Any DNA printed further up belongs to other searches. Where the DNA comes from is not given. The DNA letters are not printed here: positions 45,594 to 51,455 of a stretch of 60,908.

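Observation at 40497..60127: Orphan hybrid NRPS-PKS-NRPS assembly line with trans-ER, O-methyltransferase and its own PPTase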

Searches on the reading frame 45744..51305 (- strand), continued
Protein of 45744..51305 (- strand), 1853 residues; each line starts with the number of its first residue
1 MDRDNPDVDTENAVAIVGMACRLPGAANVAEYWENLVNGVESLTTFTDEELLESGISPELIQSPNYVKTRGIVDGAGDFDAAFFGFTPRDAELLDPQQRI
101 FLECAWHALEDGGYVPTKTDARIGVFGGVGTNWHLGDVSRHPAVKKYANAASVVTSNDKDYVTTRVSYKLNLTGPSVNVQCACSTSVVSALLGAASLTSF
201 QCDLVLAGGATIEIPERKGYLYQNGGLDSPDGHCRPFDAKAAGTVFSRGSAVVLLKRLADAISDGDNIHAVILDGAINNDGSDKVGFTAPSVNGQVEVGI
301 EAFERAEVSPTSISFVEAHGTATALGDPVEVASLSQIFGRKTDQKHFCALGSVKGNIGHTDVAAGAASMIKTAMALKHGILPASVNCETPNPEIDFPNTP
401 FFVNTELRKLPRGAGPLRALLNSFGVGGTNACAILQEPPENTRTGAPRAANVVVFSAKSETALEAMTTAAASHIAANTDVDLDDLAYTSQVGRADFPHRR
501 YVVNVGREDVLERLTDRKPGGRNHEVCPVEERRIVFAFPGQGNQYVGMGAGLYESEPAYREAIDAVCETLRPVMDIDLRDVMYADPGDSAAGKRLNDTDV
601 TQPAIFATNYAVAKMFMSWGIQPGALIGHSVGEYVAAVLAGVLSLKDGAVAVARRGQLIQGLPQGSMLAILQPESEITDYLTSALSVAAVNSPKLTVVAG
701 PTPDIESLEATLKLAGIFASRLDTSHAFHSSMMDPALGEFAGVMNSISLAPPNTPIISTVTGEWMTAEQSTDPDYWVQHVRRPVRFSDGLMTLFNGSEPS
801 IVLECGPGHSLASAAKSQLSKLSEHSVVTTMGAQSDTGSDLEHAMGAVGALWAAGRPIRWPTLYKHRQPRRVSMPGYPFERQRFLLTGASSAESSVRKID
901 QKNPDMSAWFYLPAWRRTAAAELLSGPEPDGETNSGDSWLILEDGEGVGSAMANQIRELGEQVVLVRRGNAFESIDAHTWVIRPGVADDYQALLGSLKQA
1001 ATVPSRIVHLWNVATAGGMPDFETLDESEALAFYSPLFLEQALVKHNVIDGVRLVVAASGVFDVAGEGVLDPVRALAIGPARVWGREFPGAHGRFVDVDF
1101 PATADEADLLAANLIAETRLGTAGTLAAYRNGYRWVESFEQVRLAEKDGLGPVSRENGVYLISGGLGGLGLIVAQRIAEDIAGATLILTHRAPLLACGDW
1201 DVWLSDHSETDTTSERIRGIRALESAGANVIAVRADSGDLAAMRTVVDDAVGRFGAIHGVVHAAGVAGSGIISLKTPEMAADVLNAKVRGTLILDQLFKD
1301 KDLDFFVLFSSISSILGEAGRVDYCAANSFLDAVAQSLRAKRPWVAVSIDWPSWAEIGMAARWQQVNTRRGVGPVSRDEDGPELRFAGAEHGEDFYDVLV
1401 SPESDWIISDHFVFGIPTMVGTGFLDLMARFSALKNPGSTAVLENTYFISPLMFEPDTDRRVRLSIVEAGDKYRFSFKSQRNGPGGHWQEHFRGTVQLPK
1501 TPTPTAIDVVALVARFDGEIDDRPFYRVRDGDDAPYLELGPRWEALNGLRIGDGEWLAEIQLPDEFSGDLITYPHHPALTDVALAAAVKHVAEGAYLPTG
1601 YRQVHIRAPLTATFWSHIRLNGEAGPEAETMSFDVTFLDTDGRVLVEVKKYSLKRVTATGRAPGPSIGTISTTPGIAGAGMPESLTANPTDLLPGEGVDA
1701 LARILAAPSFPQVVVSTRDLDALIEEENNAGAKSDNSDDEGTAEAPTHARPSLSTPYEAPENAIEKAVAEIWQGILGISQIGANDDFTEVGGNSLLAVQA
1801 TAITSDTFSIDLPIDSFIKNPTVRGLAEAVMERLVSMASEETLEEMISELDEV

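Call 11: find_encoding_contigs(protein=P0013, flank=10000, max_places=3)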
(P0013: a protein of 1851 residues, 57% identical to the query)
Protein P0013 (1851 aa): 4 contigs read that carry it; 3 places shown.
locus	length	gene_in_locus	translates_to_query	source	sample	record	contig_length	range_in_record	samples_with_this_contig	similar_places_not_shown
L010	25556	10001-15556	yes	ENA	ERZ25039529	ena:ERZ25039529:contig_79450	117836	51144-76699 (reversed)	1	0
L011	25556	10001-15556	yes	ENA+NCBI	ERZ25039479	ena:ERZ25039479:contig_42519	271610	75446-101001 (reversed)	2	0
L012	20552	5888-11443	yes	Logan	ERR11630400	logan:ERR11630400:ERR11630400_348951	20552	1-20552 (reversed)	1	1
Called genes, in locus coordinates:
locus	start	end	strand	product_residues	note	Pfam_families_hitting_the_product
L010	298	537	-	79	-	PF09360:zf-CDGSH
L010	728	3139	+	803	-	PF02190:LON_substr_bdg, PF00004:AAA, PF07728:AAA_5, PF22667:Lon_lid, PF05362:Lon_C, PF13541:ChlI (weak)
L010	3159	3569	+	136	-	-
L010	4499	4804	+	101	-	-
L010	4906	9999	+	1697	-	PF00501:AMP-binding, PF13193:AMP-binding_C, PF00550:PP-binding, PF00668:Condensation, PF00501:AMP-binding, PF13193:AMP-binding_C (weak), PF00550:PP-binding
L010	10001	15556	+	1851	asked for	PF00109:ketoacyl-synt, PF02801:Ketoacyl-synt_C, PF16197:KAsynt_C_assoc, PF22336:RhiE-like_linker, PF22621:CurL-like_PKS_C, PF00698:Acyl_transf_1, PF21394:Beta-ketacyl_N, PF00106:adh_short, +4 more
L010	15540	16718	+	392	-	PF08240:ADH_N, PF00107:ADH_zinc_N, PF13602:ADH_zinc_N_2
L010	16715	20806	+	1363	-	PF00668:Condensation, PF00501:AMP-binding, PF13193:AMP-binding_C, PF00550:PP-binding, PF00975:Thioesterase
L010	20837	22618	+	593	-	PF04055:Radical_SAM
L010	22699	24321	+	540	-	PF08100:Dimerisation, PF00891:Methyltransf_2, PF08242:Methyltransf_12 (weak), PF13847:Methyltransf_31 (faint), PF08327:AHSA1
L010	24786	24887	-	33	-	-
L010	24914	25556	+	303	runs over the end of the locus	PF01261:AP_endonuc_2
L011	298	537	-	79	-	PF09360:zf-CDGSH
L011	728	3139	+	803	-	PF02190:LON_substr_bdg, PF00004:AAA, PF07728:AAA_5, PF22667:Lon_lid, PF05362:Lon_C, PF13541:ChlI (weak)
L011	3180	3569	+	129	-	-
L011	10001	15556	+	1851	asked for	PF00109:ketoacyl-synt, PF02801:Ketoacyl-synt_C, PF16197:KAsynt_C_assoc, PF22336:RhiE-like_linker, PF22621:CurL-like_PKS_C, PF00698:Acyl_transf_1, PF21394:Beta-ketacyl_N, PF00106:adh_short, +4 more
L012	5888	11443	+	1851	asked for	PF00109:ketoacyl-synt, PF02801:Ketoacyl-synt_C, PF16197:KAsynt_C_assoc, PF22336:RhiE-like_linker, PF22621:CurL-like_PKS_C, PF00698:Acyl_transf_1, PF21394:Beta-ketacyl_N, PF00106:adh_short, +4 more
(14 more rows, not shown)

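Call 16: find_encoding_contigs(protein=P0094, flank=10000, max_places=2)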
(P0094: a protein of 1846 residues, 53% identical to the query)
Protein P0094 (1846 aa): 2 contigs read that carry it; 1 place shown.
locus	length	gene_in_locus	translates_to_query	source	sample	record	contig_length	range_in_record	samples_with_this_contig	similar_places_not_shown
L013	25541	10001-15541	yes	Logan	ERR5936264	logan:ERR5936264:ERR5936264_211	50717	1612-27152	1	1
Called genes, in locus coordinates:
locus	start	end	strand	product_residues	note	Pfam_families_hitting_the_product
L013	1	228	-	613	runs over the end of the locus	?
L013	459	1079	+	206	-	PF07589:PEP_exosort_dom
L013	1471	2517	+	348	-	PF08448:PAS_4 (faint), PF12860:PAS_7, PF00990:GGDEF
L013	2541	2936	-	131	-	PF21631:A9CJY8-like_N, PF13840:ACT_7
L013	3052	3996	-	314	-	PF13649:Methyltransf_25 (weak)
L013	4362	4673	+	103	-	-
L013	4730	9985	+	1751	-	-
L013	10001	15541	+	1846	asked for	PF00109:ketoacyl-synt, PF02801:Ketoacyl-synt_C, PF16197:KAsynt_C_assoc, PF22336:RhiE-like_linker, PF22621:CurL-like_PKS_C, PF00698:Acyl_transf_1, PF21394:Beta-ketacyl_N, PF08659:KR, +5 more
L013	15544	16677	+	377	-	PF08240:ADH_N, PF00107:ADH_zinc_N, PF13602:ADH_zinc_N_2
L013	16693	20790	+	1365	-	PF00668:Condensation, PF00501:AMP-binding, PF13193:AMP-binding_C, PF00550:PP-binding, PF00975:Thioesterase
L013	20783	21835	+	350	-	PF08100:Dimerisation, PF25213:HVO_A0261_N (weak), PF00891:Methyltransf_2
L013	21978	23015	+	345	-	PF11740:KfrA_N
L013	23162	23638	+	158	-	PF01381:HTH_3 (weak)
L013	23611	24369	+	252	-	PF08843:AbiEii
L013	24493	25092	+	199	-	PF00440:TetR_N, PF21993:TetR_C_13_2 (weak)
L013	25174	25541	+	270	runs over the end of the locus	PF00106:adh_short, PF01370:Epimerase, PF13561:adh_short_C2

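Call 17: find_encoding_contigs(protein=P0049, flank=10000, max_places=2)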
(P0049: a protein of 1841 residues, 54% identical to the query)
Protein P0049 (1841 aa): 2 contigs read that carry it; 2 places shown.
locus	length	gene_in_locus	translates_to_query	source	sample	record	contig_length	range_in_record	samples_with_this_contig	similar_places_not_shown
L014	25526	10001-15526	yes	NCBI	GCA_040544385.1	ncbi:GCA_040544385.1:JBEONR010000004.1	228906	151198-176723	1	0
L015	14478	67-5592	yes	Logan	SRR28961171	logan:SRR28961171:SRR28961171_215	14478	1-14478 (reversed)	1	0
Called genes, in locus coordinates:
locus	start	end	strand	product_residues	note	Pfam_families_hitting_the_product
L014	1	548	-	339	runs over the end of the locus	PF00535:Glycos_transf_2 (weak)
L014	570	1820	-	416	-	PF00201:UDPGT (faint), PF03033:Glyco_transf_28, PF06722:EryCIII-like_C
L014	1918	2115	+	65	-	-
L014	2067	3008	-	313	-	PF00704:Glyco_hydro_18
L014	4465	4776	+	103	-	-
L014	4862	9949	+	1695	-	PF00501:AMP-binding, PF13193:AMP-binding_C, PF00550:PP-binding, PF00668:Condensation, PF00501:AMP-binding, PF13193:AMP-binding_C (weak), PF00550:PP-binding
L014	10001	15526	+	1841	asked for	PF00109:ketoacyl-synt, PF02801:Ketoacyl-synt_C, PF16197:KAsynt_C_assoc, PF22336:RhiE-like_linker, PF22621:CurL-like_PKS_C, PF00698:Acyl_transf_1, PF21394:Beta-ketacyl_N, PF08659:KR, +5 more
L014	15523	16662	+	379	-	PF08240:ADH_N, PF00107:ADH_zinc_N, PF13602:ADH_zinc_N_2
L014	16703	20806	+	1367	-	PF00668:Condensation, PF00501:AMP-binding, PF13193:AMP-binding_C, PF00550:PP-binding, PF00975:Thioesterase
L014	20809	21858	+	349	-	PF08100:Dimerisation, PF00891:Methyltransf_2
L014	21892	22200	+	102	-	-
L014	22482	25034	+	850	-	PF09286:Pro-kuma_activ, PF00082:Peptidase_S8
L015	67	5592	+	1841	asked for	PF00109:ketoacyl-synt, PF02801:Ketoacyl-synt_C, PF16197:KAsynt_C_assoc, PF22336:RhiE-like_linker, PF22621:CurL-like_PKS_C, PF00698:Acyl_transf_1, PF21394:Beta-ketacyl_N, PF08659:KR, +5 more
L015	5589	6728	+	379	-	PF08240:ADH_N, PF00107:ADH_zinc_N, PF13602:ADH_zinc_N_2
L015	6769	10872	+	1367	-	PF00668:Condensation, PF00501:AMP-binding, PF13193:AMP-binding_C, PF00550:PP-binding, PF00975:Thioesterase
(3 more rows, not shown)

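Call 18: find_encoding_contigs(protein=P0030, flank=10000, max_places=2)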
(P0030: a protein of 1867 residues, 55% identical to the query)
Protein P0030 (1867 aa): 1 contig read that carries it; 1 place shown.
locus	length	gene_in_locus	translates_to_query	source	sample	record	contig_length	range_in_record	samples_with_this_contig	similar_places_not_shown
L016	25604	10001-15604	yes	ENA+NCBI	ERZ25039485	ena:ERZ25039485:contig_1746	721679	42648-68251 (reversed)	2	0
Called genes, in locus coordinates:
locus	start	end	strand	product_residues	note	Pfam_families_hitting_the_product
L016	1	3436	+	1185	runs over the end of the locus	PF02574:S-methyl_trans, PF00809:Pterin_bind, PF02607:B12-binding_2, PF02310:B12-binding, PF02965:Met_synt_B12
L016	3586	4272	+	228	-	PF14021:TNT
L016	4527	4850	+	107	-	-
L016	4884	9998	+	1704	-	PF00501:AMP-binding, PF13193:AMP-binding_C, PF00550:PP-binding, PF00668:Condensation, PF00501:AMP-binding, PF00550:PP-binding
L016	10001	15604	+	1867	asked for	PF00109:ketoacyl-synt, PF02801:Ketoacyl-synt_C, PF16197:KAsynt_C_assoc, PF22336:RhiE-like_linker, PF22621:CurL-like_PKS_C, PF00698:Acyl_transf_1, PF21394:Beta-ketacyl_N, PF08659:KR, +3 more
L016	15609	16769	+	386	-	PF08240:ADH_N, PF00107:ADH_zinc_N, PF13602:ADH_zinc_N_2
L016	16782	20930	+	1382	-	PF00668:Condensation, PF00501:AMP-binding, PF13193:AMP-binding_C, PF00550:PP-binding, PF00975:Thioesterase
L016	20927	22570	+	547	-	PF02310:B12-binding (weak), PF04055:Radical_SAM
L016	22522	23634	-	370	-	PF08100:Dimerisation, PF00891:Methyltransf_2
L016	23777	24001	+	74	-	PF20059:DUF6458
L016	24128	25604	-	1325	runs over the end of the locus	-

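Call 19: list_cluster_members(proteins=[P0001, P0002, P0094, P0030, P0013, P0083, P0055])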
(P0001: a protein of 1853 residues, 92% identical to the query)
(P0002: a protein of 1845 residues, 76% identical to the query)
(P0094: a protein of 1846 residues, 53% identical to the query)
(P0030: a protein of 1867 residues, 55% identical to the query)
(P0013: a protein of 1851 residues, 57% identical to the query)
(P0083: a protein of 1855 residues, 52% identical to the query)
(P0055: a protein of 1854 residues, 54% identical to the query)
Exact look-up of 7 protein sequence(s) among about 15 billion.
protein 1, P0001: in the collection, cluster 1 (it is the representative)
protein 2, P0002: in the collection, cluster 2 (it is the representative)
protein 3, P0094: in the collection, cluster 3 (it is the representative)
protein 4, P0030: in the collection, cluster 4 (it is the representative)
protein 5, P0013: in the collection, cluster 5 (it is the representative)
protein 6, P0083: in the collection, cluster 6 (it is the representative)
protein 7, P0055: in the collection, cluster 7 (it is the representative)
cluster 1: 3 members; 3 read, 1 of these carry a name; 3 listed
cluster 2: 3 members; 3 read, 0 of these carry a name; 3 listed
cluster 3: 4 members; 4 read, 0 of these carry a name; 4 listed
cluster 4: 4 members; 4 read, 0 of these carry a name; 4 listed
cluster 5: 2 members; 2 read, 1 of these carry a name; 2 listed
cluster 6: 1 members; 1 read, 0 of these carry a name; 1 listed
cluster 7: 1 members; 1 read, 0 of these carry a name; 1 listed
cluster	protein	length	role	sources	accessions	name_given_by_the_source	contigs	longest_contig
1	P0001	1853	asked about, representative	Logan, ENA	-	-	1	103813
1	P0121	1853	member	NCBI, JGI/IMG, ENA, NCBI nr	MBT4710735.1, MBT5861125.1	MAG: acyltransferase domain-containing protein [Alphaproteobacteria bacterium] | phthiocerol/phenolphthiocerol synthesis type-I polyketide synthase E | acyltransferase domain-containing protein [Alphaproteobacteria bacterium]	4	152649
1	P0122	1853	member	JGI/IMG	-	-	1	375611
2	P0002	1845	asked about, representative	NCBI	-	-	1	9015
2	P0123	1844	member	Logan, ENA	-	-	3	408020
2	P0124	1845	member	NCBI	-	-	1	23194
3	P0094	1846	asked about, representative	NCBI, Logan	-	-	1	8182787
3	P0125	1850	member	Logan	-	-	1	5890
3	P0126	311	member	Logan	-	-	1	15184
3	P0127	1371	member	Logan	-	-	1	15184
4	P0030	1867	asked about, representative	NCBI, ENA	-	-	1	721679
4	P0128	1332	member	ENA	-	-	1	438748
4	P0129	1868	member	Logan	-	-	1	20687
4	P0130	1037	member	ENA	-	-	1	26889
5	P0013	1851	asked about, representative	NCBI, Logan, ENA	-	-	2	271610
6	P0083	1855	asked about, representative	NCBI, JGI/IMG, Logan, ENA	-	-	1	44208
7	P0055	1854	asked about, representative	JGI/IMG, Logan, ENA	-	-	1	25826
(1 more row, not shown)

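Call 26: search_protein_families(library=ncbifam, proteins=[window:45744-51305:-], max_evalue=0.01)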
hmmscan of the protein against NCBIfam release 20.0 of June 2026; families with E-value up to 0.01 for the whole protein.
window:45744-51305:- (1853 aa): 75 families (the best 25 are shown)
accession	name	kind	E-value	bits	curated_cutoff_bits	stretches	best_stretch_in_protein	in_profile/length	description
NF045894.1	PKS_plus_SDR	equivalog_domain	9.1e-285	948.2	1740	2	13-900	2-891/1515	type I polyketide synthase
NF041183.1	Pks2_ls1_myc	equivalog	3.3e-166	554.8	2400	3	13-887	3-878/2086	sulfolipid-1 biosynthesis phthioceranic/hydroxyphthioceranic acid synthase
NF040607.1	mycolic_Pks13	equivalog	6.4e-144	481.3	2100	2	9-472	98-558/1680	polyketide synthase Pks13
TIGR02813.1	omega_3_PfaA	subfamily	3.1e-97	326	1010.1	3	162-842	185-903/2582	polyketide-type polyunsaturated fatty acid synthase PfaA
NF037941.1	PKS_NbtC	equivalog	1.8e-52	178.5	1150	2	453-864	12-430/1027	nocobactin polyketide synthase NbtC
NF037940.1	PKS_MbtD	equivalog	1.5e-48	165.6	1150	2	453-880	8-432/978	mycobactin polyketide synthase MbtD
TIGR00128.1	fabD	equivalog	6.6e-45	153.8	260.9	1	533-812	2-280/290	ACP S-malonyltransferase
TIGR03150.1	fabF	equivalog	3.2e-42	144.6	493.75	1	14-435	3-406/407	beta-ketoacyl-ACP synthase II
NF005589.0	PRK07314.1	subfamily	3.2e-39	134.9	387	1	12-436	4-410/413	beta-ketoacyl-ACP synthase II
NF004970.0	PRK06333.1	subfamily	1.3e-34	119.8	525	1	12-436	4-420/424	beta-ketoacyl-ACP synthase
TIGR03131.1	malonate_mdcH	equivalog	4.2e-33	115.1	297.9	1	534-825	1-282/297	malonate decarboxylase subunit epsilon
NF006274.0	PRK08439.1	equivalog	1.5e-30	106.3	621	1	98-436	73-404/406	beta-ketoacyl-ACP synthase II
NF058662.1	cispenta_AmcF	equivalog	3.3e-30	105.3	325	1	159-435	105-367/369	cispentacin biosynthesis acyltransferase subunit AmcF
NF005490.0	PRK07103.1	equivalog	8.3e-29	100.9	445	1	102-436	87-411/414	polyketide beta-ketoacyl:acyl carrier protein synthase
NF006618.0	PRK09185.1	subfamily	6e-28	98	407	1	159-436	137-391/394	beta-ketoacyl-ACP synthase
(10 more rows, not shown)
